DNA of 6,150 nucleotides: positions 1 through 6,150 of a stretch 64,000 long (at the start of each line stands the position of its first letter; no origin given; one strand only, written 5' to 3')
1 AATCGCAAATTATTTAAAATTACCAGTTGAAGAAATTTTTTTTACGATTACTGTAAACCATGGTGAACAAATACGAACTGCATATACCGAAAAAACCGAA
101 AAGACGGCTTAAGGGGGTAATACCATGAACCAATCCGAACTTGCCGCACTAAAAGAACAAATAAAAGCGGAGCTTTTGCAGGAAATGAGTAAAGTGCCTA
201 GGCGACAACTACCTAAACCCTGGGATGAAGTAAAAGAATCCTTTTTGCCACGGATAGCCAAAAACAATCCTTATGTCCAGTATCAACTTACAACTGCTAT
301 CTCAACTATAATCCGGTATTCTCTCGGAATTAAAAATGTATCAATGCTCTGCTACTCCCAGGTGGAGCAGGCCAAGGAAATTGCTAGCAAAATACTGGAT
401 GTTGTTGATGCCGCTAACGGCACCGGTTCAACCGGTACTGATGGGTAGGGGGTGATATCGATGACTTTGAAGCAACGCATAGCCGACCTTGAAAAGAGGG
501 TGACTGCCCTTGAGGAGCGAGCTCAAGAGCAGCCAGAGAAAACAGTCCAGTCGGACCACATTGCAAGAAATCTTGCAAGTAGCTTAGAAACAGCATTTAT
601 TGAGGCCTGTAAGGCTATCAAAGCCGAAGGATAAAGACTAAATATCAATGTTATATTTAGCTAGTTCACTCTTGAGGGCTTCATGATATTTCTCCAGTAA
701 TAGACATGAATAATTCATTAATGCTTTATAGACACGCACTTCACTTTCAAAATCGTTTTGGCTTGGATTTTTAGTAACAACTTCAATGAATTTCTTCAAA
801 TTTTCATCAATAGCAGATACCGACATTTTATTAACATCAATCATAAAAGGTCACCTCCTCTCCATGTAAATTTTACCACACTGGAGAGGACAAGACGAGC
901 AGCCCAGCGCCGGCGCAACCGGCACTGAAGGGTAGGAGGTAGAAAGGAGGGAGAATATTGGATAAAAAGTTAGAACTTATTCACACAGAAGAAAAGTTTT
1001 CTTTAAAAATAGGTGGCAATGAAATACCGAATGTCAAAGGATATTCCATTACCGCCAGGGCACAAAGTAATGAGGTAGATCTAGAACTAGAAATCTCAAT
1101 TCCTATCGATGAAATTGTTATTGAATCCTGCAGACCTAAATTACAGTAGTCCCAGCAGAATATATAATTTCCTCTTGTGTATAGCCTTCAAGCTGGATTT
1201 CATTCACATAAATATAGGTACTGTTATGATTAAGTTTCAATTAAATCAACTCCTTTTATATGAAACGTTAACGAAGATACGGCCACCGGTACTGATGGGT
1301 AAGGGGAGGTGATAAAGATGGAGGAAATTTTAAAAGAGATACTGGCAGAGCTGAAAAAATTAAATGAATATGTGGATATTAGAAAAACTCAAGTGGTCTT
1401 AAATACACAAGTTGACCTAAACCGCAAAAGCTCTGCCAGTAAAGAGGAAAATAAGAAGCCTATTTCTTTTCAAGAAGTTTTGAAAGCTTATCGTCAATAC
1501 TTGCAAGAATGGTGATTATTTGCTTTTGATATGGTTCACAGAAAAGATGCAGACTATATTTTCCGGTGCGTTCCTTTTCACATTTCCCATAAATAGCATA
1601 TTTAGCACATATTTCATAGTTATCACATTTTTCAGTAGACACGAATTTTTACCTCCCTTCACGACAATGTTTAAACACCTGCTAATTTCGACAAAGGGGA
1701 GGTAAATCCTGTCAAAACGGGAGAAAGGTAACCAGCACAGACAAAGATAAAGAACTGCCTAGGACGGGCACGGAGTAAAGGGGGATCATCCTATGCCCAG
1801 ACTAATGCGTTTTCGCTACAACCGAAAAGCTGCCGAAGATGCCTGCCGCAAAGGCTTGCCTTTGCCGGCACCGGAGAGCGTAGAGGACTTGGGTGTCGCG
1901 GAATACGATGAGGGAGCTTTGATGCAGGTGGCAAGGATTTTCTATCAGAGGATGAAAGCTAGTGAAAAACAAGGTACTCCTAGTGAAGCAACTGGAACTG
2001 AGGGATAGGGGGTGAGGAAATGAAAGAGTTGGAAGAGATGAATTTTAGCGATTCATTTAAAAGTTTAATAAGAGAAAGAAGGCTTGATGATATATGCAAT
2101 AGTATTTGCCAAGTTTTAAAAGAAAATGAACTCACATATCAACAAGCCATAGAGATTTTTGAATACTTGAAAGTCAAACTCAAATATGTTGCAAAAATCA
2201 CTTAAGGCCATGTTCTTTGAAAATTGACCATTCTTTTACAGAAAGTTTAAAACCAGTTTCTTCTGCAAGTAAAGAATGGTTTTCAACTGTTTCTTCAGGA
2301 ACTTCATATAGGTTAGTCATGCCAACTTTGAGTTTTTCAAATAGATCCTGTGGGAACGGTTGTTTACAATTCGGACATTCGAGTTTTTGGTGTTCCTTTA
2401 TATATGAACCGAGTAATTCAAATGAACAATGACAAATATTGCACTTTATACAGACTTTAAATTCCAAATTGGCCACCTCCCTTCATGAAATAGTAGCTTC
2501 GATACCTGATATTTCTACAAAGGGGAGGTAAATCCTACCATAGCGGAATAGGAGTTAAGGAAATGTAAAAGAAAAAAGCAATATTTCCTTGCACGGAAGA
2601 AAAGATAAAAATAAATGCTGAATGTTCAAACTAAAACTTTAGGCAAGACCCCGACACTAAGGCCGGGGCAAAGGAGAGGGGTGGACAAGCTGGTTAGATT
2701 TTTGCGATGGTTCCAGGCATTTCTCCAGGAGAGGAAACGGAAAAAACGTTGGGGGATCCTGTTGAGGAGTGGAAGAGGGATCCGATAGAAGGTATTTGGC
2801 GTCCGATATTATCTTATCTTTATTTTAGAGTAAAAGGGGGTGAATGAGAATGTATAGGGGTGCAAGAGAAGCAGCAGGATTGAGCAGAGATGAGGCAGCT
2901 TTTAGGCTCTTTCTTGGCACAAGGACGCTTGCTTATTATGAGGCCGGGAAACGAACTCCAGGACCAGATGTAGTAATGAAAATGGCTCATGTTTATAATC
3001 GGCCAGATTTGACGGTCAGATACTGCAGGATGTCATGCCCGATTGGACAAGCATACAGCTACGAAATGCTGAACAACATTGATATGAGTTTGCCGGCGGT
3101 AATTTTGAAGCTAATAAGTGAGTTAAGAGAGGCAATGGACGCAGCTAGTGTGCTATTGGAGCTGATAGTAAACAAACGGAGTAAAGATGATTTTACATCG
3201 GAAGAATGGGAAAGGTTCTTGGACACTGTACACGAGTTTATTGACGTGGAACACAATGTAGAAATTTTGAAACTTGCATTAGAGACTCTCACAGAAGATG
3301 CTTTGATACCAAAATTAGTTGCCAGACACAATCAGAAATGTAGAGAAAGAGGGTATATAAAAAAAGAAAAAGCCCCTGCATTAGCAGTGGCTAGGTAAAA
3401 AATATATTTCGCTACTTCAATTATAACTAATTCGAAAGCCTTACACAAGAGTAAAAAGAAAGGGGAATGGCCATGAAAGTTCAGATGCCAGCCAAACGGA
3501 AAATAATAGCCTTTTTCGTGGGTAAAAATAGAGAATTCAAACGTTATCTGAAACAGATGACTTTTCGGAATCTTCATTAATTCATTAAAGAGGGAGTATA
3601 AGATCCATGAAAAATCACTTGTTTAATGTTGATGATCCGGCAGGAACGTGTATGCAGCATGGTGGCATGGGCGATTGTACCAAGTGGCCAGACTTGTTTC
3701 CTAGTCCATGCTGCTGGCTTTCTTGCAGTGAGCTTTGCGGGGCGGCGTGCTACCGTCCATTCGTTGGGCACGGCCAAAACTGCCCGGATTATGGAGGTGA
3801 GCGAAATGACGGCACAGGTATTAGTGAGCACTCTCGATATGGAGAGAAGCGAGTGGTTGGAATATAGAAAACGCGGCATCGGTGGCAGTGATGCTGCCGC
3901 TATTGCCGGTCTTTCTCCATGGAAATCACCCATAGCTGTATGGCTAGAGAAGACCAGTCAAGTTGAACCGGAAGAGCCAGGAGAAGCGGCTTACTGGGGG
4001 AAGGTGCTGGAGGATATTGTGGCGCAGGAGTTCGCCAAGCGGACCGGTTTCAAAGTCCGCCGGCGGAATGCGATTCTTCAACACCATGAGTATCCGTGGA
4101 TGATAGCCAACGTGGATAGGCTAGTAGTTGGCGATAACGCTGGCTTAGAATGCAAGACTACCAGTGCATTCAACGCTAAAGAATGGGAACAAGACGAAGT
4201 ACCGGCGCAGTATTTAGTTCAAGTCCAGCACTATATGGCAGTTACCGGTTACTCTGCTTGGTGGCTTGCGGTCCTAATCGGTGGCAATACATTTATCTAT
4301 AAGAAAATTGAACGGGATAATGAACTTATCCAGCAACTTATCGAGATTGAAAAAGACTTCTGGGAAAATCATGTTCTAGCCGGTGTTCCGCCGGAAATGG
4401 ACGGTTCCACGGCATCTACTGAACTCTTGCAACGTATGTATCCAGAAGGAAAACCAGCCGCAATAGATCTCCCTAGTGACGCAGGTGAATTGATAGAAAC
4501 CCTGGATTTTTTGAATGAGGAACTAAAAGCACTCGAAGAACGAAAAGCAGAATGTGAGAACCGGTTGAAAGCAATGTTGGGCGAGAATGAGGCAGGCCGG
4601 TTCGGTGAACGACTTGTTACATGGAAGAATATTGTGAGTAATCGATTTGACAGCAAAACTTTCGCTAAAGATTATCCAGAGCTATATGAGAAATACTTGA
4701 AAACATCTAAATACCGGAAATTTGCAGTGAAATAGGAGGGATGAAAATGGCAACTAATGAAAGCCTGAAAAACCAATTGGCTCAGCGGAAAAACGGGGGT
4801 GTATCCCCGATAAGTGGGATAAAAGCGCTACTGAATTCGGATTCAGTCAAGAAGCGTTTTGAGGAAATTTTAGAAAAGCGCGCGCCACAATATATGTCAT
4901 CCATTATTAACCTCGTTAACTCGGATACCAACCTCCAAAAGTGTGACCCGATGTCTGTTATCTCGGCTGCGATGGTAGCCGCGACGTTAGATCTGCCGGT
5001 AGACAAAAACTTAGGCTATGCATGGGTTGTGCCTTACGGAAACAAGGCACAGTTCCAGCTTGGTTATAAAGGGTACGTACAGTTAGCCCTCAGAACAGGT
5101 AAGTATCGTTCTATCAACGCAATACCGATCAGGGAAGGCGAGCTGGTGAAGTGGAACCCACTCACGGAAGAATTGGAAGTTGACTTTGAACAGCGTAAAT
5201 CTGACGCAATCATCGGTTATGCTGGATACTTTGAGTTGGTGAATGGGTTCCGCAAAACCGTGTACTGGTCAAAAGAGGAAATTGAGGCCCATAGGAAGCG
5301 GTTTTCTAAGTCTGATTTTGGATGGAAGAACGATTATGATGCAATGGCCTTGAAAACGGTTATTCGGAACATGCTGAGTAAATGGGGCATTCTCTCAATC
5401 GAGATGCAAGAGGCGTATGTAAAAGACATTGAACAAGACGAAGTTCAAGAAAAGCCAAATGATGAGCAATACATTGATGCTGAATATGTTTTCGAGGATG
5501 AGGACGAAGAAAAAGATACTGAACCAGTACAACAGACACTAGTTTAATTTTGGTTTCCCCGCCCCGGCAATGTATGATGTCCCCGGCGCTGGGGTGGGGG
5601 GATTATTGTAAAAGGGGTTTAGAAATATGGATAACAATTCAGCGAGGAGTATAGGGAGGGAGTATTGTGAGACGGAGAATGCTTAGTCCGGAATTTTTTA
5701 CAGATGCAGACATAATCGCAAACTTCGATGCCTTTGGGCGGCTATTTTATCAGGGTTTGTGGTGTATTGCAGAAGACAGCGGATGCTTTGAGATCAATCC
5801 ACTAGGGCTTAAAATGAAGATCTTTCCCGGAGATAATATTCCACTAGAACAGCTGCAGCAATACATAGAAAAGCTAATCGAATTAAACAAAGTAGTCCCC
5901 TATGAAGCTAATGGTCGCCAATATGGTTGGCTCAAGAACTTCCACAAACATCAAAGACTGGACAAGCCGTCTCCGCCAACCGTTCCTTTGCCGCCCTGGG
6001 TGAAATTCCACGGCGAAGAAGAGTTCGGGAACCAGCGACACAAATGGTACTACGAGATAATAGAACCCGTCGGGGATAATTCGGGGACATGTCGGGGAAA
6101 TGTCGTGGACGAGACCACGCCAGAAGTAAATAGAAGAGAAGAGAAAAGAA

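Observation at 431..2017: Repeated gene-junction cassette (…TGT[D/E]G-stop + SD), four copies in 1.6 kb of the phage early region, two attached to start-less gene stubs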

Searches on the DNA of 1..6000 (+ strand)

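Call 7: search_dna_similar(query=window:1-6000:+, collection=phages, mode=distant, max_rows=25)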
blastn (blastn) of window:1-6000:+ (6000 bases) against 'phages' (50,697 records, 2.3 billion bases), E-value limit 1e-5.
Records with a match: 45; places in all: 45; records where one place covers at least 80% of the query: 0.
Best place of each record, by identity: 60-80% 45.
By first word of the organism name: Listeria 16; Enterococcus 11; Clostridium 8; Geobacillus 4; Bacillus 2; Hydrogenophilus 1; Phage 1; Parageobacillus 1; Thermus 1.
By host as written in the record: Listeria monocytogenes 11; Enterococcus faecalis 10; Clostridium tetani C2 4; Clostridium tetani ATCC 19406 4; - 3; Geobacillus sp. 6k51 2; Bacillus sp. 6k512 2; Listeria monocytogenes LM6 1; and 8 more.
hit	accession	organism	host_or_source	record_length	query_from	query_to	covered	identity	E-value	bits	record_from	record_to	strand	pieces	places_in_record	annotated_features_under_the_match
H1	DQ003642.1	Listeria phage A006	Listeria monocytogenes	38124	3934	5409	15%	68.4%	9e-55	323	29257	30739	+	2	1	gp41 | gp42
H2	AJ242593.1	Listeria phage A118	Listeria monocytogenes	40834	3934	5409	15%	68.4%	9e-55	323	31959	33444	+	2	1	gp47 | putative recombinase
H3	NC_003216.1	Listeria phage A118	Listeria monocytogenes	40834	3934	5409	15%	68.4%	9e-55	323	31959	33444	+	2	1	RecE-like recombination exonuclease | RecT-like ssDNA annealing protein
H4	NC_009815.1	Listeria phage A006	Listeria monocytogenes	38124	3934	5409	15%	68.4%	9e-55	323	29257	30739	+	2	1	RecE-like recombination exonuclease | RecT-like ssDNA annealing protein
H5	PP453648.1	Listeria phage vB_Lmo_3274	Listeria monocytogenes LM6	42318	3934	5409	15%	67.8%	1e-46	300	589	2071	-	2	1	exonuclease | recombination protein Bet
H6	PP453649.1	Listeria phage vB_Lmo_W16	Listeria monocytogenes LM7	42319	3934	5409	15%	67.8%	1e-46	300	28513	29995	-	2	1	exonuclease | recombination protein Bet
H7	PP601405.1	Listeria phage 184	Listeria monocytogenes 1184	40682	3934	5409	15%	68.4%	1e-53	320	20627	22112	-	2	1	exonuclease | recombination protein Bet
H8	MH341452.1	Listeria phage PSU-VKH-LP040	Listeria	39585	3934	5409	15%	67.7%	6e-45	301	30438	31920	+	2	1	recombination-related protein | recombinational DNA repair protein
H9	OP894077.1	Listeria phage HS5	Listeria monocytogenes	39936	3934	5409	15%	67.6%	1e-46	297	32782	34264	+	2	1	exonuclease | recombination protein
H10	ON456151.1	Listeria phage HB17054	Listeria monocytogenes ATCC 19115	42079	3934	5409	15%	68.2%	1e-52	320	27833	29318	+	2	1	exonuclease | recombination protein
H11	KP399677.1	Listeria phage vB_LmoS_188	Listeria monocytogenes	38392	3934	5409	15%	68.2%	1e-52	311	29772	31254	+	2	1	putative Endonuclease | recombinational DNA repair protein RecT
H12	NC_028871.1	Listeria phage vB_LmoS_188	Listeria monocytogenes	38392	3934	5409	15%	68.2%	1e-52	311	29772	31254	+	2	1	RecE-like recombination exonuclease | RecT-like ssDNA annealing protein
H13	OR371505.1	Listeria phage FHC193-PLM9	Listeria monocytogenes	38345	3934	5409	15%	67.2%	2e-39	283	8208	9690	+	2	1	exonuclease | recombinase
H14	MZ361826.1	Hydrogenophilus phage vB_LmoS_C996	Hydrogenophilus thermoluteolus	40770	3941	5409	15%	67.1%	3e-42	278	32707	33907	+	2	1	recombination protein | exonuclease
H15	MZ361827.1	Phage vB_LmoS_P7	-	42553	3941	5409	15%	67.1%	3e-42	278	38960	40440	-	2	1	Yga viral recombinase family protein | recombination protein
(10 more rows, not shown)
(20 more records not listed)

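Call 63: search_rna_families(source=window, start=1, end=3500, threshold=evalue, max_evalue=1)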
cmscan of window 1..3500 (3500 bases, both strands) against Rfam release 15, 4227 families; matches with E-value up to 1: 0.
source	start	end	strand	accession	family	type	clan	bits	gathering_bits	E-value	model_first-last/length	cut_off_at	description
